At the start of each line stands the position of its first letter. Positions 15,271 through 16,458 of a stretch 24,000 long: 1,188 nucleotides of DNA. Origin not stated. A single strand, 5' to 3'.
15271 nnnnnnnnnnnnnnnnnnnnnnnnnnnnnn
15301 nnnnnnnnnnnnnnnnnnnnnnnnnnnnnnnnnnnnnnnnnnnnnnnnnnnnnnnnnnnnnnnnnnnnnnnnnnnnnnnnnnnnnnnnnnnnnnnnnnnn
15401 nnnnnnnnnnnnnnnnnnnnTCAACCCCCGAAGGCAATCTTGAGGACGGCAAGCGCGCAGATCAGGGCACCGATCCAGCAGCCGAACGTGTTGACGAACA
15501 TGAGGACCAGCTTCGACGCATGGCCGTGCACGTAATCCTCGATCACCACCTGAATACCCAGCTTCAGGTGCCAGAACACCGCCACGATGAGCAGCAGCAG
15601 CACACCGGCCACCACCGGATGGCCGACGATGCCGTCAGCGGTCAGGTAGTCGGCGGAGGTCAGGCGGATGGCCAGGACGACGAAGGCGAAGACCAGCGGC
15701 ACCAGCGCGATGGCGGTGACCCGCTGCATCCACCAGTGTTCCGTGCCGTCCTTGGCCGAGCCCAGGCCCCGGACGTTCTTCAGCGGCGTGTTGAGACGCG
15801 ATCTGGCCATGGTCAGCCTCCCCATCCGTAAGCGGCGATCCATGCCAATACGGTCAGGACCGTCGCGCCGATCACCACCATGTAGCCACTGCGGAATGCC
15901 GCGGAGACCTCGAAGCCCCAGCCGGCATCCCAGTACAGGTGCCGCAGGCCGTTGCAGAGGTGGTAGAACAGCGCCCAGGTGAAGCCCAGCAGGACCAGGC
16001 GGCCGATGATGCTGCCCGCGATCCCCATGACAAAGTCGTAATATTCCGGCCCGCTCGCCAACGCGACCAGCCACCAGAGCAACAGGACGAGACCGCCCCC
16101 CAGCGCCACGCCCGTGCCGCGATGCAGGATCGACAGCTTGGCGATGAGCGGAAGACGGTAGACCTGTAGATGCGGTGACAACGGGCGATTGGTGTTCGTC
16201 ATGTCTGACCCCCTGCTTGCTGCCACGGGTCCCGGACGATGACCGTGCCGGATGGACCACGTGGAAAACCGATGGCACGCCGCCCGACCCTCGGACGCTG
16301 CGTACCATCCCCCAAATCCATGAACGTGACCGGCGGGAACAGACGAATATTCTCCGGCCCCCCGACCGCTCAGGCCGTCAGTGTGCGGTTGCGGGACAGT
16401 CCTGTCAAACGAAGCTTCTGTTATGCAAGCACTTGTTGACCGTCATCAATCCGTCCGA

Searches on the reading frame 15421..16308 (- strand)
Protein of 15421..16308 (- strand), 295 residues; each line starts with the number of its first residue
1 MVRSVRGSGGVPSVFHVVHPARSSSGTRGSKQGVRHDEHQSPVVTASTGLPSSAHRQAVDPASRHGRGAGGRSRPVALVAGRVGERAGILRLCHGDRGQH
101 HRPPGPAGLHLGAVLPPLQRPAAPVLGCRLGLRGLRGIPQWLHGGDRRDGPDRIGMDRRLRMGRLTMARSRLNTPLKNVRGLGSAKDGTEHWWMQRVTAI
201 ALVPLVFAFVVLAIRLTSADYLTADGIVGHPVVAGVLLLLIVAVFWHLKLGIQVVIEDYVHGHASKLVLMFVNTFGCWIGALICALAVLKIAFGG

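Call 8: search_protein_families(library=pfam, proteins=[window:15421-16308:-], max_evalue=0.001)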
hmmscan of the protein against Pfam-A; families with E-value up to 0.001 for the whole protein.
window:15421-16308:- (295 aa): 2 families
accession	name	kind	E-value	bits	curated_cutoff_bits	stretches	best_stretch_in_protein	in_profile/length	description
PF01127.27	Sdh_cyt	-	4.4e-20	72.4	25.8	1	171-278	2-119/122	Succinate dehydrogenase/Fumarate reductase transmembrane subunit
PF05328.17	CybS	-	8e-05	22.8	27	1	185-266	29-93/133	CybS, succinate dehydrogenase cytochrome B small subunit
